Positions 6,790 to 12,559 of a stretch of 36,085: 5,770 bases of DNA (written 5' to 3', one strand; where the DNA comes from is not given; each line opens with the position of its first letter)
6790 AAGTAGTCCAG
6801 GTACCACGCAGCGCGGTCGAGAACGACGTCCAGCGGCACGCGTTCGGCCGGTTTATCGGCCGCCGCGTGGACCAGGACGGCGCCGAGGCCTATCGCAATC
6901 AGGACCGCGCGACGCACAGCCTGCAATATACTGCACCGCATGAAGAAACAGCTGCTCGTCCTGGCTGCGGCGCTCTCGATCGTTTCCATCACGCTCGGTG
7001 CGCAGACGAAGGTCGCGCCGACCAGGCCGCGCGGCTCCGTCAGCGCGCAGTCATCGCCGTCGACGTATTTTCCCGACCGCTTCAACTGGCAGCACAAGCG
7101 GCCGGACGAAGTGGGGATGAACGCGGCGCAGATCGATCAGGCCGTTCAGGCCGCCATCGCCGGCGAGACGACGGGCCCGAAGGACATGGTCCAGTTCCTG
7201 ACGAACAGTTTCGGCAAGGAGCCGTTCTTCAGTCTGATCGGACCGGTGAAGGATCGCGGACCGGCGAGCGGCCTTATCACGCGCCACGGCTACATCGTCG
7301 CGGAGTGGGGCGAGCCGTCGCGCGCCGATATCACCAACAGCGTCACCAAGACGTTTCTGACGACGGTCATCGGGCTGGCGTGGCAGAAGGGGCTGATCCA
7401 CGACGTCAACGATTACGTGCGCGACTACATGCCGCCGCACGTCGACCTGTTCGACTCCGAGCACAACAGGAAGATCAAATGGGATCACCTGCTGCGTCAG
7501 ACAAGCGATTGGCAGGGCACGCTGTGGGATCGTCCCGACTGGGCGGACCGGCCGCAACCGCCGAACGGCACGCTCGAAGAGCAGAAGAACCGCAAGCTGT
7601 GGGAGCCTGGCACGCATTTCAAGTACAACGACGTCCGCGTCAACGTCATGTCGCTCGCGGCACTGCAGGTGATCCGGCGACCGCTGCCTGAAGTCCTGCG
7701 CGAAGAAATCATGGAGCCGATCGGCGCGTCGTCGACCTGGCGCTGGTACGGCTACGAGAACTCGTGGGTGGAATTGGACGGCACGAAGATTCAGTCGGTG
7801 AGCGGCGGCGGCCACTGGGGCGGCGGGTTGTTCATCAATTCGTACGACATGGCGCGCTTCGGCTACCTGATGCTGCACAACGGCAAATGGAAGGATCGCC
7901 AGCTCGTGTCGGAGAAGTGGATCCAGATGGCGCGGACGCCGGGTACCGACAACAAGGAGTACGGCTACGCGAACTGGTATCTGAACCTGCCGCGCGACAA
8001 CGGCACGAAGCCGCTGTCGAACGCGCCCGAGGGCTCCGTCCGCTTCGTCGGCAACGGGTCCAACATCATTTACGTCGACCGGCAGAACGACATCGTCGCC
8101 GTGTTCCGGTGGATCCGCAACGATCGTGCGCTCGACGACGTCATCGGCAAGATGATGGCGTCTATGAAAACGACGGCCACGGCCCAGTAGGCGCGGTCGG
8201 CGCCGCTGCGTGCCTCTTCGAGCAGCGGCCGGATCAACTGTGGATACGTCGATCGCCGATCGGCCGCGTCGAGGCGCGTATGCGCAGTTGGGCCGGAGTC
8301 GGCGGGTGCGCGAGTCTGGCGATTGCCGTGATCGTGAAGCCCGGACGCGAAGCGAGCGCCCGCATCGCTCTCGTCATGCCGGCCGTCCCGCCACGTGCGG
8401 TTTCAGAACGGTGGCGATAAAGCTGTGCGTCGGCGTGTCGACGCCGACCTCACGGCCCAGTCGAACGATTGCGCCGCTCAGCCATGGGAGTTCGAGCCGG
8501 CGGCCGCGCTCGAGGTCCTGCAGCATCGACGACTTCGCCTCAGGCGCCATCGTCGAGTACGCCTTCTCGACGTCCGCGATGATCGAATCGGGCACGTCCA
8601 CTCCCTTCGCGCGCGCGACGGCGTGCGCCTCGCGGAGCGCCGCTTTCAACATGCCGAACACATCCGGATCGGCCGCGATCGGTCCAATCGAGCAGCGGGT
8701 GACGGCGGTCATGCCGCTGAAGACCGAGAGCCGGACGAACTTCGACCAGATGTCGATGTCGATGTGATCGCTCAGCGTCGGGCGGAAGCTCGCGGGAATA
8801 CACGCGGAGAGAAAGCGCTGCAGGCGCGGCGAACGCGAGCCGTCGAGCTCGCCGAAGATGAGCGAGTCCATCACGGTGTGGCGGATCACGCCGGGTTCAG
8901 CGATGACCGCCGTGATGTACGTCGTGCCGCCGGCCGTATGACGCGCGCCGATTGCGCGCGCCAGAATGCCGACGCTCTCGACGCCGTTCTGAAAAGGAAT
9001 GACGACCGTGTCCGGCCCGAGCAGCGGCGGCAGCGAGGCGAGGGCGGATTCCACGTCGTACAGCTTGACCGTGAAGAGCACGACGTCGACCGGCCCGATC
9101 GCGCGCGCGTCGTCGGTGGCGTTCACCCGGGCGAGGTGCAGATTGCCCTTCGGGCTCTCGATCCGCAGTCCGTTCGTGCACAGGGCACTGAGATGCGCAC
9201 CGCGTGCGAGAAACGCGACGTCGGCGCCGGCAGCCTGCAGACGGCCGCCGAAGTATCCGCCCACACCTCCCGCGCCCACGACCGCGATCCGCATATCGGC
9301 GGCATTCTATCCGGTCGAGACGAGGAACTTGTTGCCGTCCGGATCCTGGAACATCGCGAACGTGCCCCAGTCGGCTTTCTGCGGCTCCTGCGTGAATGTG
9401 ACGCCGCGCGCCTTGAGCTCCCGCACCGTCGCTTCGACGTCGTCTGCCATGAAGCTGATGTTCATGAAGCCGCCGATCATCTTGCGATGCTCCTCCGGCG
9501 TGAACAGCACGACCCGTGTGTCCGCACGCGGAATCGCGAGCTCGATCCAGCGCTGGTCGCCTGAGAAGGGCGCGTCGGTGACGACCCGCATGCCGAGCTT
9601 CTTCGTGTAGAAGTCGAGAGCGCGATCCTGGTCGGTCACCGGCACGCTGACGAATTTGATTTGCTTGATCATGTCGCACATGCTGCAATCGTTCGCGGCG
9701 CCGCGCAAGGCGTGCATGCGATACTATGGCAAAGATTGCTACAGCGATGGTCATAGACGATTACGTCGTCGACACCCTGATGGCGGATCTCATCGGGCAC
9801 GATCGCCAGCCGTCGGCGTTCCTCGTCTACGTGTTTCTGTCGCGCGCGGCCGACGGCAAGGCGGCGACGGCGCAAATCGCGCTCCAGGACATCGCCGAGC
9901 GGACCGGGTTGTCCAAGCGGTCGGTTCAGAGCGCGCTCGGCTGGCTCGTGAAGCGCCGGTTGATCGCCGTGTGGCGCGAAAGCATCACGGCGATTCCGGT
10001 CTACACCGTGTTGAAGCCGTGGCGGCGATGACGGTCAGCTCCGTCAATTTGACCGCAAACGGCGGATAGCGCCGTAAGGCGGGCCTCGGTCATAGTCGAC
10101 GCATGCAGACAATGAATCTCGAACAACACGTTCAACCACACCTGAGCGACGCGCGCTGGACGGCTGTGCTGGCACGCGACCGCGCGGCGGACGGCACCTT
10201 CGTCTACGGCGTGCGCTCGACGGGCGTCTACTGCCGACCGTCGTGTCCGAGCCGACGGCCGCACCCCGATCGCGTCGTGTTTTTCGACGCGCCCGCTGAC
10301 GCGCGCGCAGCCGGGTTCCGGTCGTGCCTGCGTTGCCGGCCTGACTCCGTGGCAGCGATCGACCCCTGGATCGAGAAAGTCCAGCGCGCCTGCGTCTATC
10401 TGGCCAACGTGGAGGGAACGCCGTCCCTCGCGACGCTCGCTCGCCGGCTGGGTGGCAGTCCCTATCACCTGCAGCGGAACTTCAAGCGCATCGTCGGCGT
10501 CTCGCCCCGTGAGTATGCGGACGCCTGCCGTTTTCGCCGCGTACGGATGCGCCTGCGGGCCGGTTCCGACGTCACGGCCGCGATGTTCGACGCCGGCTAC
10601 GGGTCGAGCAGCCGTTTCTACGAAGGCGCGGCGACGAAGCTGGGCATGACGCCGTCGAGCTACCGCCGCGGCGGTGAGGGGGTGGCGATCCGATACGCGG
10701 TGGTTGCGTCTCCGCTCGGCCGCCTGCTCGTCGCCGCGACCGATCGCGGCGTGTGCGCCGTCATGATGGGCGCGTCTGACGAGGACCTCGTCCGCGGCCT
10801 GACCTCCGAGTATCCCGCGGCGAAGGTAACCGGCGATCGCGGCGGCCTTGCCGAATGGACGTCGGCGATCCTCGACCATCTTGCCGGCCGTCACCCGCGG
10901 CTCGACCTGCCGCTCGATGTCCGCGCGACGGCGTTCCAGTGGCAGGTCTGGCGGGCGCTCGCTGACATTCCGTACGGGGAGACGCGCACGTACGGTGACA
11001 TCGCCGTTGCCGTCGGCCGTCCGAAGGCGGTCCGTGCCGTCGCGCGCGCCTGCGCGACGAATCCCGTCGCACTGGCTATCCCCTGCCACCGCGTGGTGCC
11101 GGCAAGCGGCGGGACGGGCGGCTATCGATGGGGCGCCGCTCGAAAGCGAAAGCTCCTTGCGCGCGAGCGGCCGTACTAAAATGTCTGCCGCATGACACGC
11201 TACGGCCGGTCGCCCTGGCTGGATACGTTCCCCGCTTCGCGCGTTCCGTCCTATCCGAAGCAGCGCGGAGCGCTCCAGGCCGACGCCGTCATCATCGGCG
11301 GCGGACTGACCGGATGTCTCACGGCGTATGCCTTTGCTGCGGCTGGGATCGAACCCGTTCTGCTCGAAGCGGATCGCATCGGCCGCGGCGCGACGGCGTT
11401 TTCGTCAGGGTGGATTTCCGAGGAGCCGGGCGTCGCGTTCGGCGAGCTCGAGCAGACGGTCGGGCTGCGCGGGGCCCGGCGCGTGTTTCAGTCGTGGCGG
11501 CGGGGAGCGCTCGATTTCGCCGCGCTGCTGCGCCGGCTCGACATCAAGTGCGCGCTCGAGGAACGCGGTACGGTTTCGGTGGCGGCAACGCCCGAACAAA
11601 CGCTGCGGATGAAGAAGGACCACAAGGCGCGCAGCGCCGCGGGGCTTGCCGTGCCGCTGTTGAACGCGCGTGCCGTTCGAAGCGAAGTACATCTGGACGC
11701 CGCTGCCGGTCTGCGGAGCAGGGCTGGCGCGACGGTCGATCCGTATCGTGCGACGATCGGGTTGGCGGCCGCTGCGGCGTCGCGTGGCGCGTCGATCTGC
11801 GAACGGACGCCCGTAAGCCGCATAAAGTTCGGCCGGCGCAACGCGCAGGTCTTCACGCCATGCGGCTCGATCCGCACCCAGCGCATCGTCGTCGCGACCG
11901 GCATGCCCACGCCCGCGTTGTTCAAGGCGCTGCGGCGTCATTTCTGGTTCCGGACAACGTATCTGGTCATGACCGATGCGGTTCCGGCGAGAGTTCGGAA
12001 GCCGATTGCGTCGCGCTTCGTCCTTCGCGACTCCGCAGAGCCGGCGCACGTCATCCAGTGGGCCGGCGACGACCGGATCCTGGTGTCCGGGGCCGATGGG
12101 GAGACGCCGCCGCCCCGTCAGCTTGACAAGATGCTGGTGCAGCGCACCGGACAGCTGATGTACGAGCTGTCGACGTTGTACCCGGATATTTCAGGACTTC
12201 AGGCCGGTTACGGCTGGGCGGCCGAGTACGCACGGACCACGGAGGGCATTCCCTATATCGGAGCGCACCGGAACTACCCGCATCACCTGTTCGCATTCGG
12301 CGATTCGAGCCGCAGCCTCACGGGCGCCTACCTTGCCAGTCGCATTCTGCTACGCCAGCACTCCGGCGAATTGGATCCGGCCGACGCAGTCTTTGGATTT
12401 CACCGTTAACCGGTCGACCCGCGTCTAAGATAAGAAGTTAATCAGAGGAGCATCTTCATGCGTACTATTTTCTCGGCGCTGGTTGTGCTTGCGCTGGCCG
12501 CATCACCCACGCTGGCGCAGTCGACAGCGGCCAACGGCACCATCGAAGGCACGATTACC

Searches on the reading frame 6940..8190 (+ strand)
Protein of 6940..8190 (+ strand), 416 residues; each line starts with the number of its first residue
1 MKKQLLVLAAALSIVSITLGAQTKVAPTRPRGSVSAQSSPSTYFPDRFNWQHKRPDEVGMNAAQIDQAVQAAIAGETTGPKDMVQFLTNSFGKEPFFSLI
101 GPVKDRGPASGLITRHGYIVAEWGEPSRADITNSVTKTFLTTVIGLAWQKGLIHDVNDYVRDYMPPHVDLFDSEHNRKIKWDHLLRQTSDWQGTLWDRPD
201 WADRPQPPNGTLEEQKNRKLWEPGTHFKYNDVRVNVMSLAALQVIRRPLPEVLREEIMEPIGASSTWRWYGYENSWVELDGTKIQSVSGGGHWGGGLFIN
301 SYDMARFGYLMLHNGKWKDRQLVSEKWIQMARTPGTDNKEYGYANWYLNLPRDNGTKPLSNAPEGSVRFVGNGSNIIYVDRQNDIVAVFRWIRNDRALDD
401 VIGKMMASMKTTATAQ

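Call 80: search_protein_families(library=pfam, proteins=[window:6940-8190:+], max_evalue=0.00001)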
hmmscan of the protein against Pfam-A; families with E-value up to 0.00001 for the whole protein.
window:6940-8190:+ (416 aa): 1 family
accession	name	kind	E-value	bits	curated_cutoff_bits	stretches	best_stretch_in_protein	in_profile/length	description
PF00144.29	Beta-lactamase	-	1.3e-17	64.5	27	1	134-389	54-306/329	Beta-lactamase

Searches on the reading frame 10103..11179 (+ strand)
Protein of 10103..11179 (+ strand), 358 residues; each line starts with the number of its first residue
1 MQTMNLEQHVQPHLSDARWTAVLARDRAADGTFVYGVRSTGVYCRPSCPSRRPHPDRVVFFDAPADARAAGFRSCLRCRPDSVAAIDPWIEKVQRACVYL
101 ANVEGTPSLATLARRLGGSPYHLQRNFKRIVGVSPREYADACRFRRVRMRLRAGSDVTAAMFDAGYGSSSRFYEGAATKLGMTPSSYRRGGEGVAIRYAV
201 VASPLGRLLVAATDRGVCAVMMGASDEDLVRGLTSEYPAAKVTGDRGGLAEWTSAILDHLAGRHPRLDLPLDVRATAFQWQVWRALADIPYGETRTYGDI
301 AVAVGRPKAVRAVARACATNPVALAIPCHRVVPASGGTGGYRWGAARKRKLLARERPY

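Call 80: search_protein_families(library=pfam, proteins=[window:10103-11179:+], max_evalue=0.00001)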
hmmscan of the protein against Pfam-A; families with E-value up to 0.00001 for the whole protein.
window:10103-11179:+ (358 aa): 4 families
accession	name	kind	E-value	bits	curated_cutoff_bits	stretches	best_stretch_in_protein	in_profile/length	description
PF01035.26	DNA_binding_1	-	1.8e-33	114.7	27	1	277-356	1-80/81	6-O-methylguanine DNA methyltransferase, DNA binding domain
PF02805.21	Ada_Zn_binding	-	1e-29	102.7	23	1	17-81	1-65/65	Metal binding domain of Ada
PF12833.13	HTH_18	-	2e-18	66.9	33.6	1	112-189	1-79/80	Helix-turn-helix domain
PF00165.29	HTH_AraC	-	9.2e-11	42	26.6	0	108-138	10-40/42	Bacterial regulatory helix-turn-helix proteins, AraC family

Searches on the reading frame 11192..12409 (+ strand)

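Call 80: search_protein_families(library=pfam, proteins=[window:11192-12409:+], max_evalue=0.00001)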
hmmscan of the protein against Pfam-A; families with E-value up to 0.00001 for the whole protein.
window:11192-12409:+ (405 aa): 2 families
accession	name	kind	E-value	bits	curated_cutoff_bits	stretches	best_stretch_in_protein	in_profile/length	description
PF01266.30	DAO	-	1.8e-45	156.5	27.9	1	31-386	1-350/353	FAD dependent oxidoreductase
PF00890.30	FAD_binding_2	-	5.3e-06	26.3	20.4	1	31-75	1-45/414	FAD binding domain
